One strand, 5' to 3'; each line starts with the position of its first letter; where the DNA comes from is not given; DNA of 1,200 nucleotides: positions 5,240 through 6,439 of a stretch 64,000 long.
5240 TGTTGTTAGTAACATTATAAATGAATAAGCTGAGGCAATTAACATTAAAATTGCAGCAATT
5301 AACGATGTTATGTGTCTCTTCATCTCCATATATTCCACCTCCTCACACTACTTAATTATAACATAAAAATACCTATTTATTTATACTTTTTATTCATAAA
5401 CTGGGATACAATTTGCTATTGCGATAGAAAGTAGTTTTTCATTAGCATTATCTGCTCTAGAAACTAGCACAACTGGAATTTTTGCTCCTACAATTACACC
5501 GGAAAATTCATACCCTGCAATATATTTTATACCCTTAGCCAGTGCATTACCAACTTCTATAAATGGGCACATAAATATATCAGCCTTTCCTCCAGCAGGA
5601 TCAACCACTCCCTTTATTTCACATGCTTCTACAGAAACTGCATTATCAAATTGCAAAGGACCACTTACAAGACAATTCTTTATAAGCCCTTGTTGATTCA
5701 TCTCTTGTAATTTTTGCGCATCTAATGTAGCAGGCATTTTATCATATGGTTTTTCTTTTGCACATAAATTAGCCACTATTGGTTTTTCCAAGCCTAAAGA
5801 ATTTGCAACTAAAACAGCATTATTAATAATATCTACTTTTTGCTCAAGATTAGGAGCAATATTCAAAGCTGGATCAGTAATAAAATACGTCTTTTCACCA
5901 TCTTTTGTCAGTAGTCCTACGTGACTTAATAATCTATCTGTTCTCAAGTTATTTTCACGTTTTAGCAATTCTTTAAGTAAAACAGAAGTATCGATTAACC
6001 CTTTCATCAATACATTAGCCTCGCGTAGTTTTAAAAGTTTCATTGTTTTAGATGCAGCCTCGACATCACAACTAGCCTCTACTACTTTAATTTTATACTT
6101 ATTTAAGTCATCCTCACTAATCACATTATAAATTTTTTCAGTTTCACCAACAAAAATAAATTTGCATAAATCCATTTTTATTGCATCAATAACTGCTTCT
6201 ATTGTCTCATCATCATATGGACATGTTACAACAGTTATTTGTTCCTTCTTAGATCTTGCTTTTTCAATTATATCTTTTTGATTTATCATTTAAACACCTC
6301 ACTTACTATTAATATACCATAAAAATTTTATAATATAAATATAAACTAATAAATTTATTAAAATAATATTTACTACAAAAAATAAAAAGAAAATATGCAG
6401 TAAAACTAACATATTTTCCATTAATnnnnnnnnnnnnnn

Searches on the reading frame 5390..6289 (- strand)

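Call 52: search_protein_families(library=pfam, proteins=[window:5390-6289:-], max_evalue=0.0001)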
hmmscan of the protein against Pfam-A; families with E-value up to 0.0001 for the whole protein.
window:5390-6289:- (299 aa): 1 family
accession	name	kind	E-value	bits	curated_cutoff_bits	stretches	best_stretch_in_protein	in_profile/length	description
PF01515.24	PTA_PTB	-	3.7e-36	125.5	24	1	79-292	105-318/319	Phosphate acetyl/butaryl transferase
